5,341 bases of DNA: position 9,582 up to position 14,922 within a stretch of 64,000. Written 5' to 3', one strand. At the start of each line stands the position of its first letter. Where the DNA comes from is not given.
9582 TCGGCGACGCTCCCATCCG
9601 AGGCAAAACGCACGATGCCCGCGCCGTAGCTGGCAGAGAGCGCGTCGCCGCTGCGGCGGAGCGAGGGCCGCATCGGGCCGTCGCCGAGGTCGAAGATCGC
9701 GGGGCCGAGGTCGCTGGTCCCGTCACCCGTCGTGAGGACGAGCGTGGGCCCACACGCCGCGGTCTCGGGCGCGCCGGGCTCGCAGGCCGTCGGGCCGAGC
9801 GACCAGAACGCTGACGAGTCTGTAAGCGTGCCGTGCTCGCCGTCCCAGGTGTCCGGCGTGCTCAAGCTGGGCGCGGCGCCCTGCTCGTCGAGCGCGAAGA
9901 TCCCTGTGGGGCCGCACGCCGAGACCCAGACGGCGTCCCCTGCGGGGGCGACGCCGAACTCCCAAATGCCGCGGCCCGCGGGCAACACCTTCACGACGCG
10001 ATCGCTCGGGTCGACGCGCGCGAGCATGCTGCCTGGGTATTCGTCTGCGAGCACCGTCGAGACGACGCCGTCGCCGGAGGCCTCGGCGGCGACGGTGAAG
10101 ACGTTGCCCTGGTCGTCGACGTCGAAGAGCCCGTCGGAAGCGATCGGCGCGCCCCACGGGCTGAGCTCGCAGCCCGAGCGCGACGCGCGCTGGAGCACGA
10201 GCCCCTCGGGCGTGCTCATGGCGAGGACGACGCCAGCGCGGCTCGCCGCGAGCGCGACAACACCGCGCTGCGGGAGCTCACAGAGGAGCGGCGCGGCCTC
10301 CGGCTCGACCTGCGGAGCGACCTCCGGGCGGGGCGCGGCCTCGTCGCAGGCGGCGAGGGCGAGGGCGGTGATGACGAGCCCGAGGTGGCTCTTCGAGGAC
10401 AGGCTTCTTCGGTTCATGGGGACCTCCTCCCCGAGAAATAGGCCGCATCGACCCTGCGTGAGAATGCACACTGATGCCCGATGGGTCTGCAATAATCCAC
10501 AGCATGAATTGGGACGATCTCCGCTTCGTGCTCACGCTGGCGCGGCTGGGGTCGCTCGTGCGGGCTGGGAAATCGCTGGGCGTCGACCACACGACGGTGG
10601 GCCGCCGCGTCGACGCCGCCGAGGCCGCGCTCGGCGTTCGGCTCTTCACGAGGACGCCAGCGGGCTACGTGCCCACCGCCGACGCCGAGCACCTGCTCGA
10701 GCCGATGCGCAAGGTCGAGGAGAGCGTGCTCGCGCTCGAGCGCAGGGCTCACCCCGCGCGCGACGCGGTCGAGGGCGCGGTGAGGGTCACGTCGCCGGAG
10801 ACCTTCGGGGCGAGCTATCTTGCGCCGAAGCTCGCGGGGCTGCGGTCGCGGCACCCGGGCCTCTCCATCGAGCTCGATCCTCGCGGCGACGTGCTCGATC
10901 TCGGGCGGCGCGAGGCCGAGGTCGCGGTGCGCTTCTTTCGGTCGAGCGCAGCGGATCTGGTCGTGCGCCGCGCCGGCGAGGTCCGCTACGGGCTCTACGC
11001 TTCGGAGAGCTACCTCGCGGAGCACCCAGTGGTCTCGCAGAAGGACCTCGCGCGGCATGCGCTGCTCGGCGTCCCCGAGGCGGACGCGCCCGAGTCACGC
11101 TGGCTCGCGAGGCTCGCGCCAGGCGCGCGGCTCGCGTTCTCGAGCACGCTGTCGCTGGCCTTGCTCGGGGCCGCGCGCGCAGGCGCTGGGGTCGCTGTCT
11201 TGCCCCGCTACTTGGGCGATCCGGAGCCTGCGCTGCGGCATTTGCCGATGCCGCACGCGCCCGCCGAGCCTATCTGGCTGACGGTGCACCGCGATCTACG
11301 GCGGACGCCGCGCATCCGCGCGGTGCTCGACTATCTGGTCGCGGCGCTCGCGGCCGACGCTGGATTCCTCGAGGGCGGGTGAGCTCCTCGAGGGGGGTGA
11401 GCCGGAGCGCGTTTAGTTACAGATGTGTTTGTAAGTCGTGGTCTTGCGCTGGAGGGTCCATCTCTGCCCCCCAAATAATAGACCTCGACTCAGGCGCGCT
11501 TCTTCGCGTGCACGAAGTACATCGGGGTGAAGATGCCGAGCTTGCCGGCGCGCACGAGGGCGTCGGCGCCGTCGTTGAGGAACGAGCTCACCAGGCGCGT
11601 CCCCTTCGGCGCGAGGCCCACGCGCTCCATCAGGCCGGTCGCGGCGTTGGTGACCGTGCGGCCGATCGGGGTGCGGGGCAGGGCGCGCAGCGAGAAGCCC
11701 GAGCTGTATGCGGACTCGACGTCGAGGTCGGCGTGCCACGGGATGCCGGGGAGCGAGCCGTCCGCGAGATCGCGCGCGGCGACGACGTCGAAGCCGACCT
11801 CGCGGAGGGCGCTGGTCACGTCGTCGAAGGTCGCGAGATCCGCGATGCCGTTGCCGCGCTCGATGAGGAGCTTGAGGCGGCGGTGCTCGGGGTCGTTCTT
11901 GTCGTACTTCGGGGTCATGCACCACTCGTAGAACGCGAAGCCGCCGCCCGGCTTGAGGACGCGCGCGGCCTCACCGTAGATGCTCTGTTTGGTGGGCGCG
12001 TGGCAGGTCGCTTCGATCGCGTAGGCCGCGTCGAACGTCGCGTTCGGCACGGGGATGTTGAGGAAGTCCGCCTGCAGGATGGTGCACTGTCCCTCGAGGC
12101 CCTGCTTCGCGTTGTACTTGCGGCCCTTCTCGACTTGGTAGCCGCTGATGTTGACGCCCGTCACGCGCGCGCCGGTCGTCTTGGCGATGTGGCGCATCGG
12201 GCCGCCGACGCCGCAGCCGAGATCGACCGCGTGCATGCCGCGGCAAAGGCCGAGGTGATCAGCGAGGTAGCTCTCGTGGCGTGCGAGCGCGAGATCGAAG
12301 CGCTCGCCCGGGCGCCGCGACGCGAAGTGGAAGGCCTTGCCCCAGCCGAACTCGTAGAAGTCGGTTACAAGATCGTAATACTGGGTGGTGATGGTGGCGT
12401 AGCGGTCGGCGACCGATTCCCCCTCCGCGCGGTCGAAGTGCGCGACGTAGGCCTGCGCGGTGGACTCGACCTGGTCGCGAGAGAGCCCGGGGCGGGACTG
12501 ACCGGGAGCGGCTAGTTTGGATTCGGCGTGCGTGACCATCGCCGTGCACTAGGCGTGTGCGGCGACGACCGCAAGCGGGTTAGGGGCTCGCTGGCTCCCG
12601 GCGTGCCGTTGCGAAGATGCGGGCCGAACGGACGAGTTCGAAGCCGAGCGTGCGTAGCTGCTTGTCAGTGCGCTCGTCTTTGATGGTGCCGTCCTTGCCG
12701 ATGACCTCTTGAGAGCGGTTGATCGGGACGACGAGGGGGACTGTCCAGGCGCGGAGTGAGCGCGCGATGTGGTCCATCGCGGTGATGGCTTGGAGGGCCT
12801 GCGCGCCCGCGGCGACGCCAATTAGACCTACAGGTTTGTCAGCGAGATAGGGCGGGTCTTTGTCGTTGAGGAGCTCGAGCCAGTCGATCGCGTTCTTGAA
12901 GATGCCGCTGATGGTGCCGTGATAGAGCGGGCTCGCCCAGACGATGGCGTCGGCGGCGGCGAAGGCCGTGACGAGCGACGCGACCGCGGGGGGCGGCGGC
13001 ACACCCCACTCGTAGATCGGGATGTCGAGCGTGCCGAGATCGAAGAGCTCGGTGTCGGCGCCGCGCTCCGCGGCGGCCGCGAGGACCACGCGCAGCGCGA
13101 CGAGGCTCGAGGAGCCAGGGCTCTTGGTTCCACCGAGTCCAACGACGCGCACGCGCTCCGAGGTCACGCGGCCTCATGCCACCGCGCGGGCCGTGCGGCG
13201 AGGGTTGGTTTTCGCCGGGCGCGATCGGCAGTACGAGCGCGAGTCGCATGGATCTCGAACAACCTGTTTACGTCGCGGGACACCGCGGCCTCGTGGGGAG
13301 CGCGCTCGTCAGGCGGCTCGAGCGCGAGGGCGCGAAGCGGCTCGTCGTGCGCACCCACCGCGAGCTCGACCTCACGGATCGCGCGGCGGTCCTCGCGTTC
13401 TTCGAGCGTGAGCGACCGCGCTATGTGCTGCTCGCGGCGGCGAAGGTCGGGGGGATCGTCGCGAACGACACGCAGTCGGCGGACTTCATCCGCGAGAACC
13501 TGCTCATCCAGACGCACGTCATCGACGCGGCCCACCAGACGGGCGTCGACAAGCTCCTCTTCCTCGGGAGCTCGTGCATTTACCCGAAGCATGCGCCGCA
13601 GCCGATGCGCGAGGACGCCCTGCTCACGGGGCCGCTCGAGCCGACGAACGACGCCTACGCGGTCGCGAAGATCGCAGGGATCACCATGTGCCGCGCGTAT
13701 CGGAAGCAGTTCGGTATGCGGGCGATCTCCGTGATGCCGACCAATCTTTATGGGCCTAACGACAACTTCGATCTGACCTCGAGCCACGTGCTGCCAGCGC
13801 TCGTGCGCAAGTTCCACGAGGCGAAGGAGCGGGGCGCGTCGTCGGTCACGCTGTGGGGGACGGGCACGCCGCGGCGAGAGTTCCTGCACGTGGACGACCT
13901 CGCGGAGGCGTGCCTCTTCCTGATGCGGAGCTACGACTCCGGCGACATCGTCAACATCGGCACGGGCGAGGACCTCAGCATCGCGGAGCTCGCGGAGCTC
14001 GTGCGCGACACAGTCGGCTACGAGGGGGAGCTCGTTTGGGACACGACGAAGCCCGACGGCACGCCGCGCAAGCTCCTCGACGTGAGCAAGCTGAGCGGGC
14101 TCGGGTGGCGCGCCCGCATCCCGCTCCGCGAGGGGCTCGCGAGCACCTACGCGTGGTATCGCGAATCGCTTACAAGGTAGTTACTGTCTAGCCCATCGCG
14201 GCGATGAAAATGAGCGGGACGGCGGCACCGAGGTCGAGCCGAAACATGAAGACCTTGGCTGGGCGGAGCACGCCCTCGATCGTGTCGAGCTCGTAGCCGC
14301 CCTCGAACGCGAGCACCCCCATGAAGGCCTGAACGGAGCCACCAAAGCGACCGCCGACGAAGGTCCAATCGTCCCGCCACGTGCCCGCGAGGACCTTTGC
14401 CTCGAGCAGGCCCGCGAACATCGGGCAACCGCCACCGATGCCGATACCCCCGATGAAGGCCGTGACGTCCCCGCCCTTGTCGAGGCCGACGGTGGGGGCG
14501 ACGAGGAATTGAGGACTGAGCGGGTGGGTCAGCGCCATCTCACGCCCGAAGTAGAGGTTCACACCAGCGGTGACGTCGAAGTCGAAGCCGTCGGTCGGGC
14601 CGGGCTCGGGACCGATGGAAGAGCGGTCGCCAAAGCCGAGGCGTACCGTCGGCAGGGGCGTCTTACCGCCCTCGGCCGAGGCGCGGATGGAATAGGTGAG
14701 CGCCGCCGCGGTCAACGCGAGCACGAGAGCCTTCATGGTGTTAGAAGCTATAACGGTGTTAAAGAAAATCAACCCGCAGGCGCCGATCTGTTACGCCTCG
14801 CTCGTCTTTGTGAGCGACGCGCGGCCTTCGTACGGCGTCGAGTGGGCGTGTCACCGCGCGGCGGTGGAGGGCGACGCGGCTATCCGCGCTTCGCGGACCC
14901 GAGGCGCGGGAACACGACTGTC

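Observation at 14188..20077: vgrG1 is the last gene of a three-gene unit (DUF218 membrane protein, LysM/PG-binding protein, VgrG) with 4-bp translational coupling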

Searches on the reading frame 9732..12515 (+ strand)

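Call 5: search_protein_families(library=pfam, proteins=[window:9732-12515:+], max_evalue=0.1)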
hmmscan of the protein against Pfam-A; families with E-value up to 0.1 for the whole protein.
window:9732-12515:+ (927 aa): 1 family
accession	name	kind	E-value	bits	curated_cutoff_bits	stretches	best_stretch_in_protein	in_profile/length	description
PF12192.13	CBP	-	0.027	15.1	25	0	485-513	28-56/78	Fungal calcium binding protein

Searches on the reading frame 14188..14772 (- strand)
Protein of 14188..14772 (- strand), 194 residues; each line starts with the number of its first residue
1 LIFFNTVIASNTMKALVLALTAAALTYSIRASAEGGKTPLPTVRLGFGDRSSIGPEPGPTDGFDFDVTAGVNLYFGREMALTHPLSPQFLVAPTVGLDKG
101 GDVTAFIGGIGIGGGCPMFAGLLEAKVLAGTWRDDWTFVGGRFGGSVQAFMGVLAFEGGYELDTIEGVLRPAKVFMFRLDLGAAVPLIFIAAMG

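Call 5: search_protein_families(library=pfam, proteins=[window:14188-14772:-], max_evalue=0.1)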
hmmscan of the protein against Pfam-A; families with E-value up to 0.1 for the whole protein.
window:14188-14772:- (194 aa): 0 families

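Call 60: search_protein_families(library=ncbifam, proteins=[window:14188-14736:-], max_evalue=0.01)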
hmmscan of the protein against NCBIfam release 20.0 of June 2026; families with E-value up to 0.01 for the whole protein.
window:14188-14736:- (182 aa): 0 families

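Call 63: find_homologous_proteins(query=window:14188-14736:-, max_evalue=0.001)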
Query window:14188-14736:- (182 aa): 1 proteins with E <= 0.001 among 242 candidates.
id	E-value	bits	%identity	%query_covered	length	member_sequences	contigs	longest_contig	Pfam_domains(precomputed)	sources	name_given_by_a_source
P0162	3.0e-113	394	100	100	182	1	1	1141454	-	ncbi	ncbi:MAG: hypothetical protein U0271_10180 [Polyangiaceae bacterium]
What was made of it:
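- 14188..14736 (-): 182-aa orphan protein with a signal-peptide-like N-terminus. Membership of the unit is uncertain; it is a weak immunity candidate. No homologues and no family (calls 5, 60, 63).
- On T6SS cargo effector: The 182-aa ORF is an orphan (call 63).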
